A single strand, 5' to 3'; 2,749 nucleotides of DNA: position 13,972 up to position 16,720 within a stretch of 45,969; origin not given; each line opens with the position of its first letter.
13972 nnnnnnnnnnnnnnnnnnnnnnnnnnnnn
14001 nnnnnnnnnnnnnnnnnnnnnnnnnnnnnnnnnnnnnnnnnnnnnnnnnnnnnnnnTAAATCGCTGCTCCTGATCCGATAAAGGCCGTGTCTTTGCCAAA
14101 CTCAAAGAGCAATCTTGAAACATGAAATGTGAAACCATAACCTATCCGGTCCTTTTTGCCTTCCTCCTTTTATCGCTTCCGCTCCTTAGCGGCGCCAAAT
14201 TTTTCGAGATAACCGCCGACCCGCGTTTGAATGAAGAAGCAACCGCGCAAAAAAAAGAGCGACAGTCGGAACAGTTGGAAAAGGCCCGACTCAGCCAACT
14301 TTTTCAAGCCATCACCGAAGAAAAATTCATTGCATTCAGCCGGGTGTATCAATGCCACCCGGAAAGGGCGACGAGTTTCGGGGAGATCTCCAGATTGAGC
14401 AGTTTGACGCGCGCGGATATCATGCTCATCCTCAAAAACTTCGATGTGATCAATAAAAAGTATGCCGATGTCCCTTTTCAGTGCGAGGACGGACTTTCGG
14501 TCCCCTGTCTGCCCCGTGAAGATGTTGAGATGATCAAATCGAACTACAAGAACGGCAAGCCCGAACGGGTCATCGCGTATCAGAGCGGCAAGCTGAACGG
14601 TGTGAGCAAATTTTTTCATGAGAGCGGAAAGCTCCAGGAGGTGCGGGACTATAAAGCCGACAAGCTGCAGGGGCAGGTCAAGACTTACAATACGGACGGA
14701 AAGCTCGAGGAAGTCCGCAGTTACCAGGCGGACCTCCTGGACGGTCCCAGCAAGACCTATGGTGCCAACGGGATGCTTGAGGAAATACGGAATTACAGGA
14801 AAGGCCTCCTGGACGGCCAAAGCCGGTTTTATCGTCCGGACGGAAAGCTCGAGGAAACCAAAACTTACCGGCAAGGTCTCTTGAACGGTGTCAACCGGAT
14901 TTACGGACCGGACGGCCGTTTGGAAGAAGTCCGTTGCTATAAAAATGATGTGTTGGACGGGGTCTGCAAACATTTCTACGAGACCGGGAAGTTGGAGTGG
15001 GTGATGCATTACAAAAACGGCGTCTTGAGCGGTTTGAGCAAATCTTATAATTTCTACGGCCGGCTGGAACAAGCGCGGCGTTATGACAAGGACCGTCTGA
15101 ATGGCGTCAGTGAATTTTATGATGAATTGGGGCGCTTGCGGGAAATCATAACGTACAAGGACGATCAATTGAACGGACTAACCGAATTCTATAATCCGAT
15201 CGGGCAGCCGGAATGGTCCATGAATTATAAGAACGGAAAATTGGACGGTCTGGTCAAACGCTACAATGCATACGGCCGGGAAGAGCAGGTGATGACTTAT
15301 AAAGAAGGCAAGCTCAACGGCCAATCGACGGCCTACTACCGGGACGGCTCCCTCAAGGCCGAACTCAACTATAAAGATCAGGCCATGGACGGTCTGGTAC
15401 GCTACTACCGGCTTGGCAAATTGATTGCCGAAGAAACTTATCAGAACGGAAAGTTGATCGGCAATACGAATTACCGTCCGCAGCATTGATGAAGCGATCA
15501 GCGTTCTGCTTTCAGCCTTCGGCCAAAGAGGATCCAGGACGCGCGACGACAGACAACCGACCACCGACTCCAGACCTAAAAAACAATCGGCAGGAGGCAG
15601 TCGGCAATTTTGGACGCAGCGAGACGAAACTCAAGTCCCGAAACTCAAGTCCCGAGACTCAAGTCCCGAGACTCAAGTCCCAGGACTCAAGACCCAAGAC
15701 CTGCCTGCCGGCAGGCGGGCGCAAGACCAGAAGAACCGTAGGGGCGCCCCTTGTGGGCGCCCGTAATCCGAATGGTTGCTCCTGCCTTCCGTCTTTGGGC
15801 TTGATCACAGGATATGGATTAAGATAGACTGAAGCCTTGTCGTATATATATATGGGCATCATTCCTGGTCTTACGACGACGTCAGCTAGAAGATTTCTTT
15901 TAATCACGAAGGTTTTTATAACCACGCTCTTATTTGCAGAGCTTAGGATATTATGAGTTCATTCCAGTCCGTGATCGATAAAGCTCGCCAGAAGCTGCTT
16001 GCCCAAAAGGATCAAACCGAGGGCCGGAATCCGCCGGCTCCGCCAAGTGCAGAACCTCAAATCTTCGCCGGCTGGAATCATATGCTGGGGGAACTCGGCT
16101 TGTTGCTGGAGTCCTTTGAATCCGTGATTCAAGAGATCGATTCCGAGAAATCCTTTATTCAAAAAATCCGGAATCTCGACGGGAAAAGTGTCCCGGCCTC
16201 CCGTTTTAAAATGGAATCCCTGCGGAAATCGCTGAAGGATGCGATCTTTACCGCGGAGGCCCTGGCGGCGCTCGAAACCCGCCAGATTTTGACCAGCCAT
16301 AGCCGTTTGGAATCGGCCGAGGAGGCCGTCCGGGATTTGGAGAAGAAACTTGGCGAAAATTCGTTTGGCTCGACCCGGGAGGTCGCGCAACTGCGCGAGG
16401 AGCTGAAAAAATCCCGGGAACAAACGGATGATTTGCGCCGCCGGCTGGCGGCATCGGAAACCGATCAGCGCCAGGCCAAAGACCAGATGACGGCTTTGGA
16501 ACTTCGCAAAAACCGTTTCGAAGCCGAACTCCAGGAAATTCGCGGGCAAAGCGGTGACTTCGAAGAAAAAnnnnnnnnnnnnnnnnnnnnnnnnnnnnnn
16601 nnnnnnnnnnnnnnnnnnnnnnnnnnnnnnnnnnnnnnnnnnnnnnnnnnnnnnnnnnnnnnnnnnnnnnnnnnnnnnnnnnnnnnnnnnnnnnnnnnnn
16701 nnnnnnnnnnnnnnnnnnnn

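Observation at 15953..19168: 1071-aa coiled-coil protein built on an exact 74-residue (222-nt) lattice marked by eight equally spaced Trp codons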

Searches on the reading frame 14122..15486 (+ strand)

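Call 8: search_protein_families(library=pfam, proteins=[window:14122-15486:+], max_evalue=0.001)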
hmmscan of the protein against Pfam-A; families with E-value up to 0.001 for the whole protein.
window:14122-15486:+ (455 aa): 1 family
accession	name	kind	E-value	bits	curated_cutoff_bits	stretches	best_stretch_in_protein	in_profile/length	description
PF07661.19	MORN_2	-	6.1e-32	106.3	29.6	0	398-419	1-22/22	MORN repeat variant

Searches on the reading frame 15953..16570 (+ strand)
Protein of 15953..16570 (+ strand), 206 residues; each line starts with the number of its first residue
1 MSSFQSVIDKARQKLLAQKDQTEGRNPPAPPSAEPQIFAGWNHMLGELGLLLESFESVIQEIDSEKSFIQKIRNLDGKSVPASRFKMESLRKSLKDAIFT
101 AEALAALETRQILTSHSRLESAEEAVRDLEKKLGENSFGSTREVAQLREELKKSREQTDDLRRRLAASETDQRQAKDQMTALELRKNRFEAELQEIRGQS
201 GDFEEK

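Call 88: search_solved_structures(query=window:15953-16570:+, max_evalue=1)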
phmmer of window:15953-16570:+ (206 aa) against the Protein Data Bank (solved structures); distinct sequences matched with E-value up to 1: 8.
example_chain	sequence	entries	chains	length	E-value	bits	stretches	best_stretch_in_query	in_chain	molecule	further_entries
5mqf_G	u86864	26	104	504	0.11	15.8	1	8-94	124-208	Pre-mRNA-processing factor 19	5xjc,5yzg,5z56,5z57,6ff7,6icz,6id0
5yim_A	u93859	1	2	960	0.12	15.7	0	117-187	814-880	SdeA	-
5yij_A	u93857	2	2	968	0.12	15.6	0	117-187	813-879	SdeA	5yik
7mir_C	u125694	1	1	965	0.12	15.6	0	117-187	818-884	Ubiquitinating/deubiquitinating enzyme SdeA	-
7pqe_A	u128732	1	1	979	0.13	15.6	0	117-187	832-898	Ubiquitinating/deubiquitinating enzyme SdeA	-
7ppo_A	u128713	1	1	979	0.13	15.6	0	117-187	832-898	Ubiquitinating/deubiquitinating enzyme SdeA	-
7yh3_A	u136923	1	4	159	0.51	13.6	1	109-161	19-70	TRAPPC3 from Thorarchaeota SMTZ1-45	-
6fia_A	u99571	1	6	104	0.53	13.6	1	116-196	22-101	LINE-1 retrotransposable element ORF1 protein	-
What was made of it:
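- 15953..16423 (+): N-terminal region, aa 1-157. It holds a conserved amphipathic helix (aa 3-20), a Pro-rich linker, and a conserved W41/GEL...FE block. Helices 82-135 and 141-198 may form a helical hairpin. No PDB sequence relative (call 88).
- On Scy / FilP / DivIVA-like: The N-terminal 206 aa have no PDB sequence relative (call 88).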
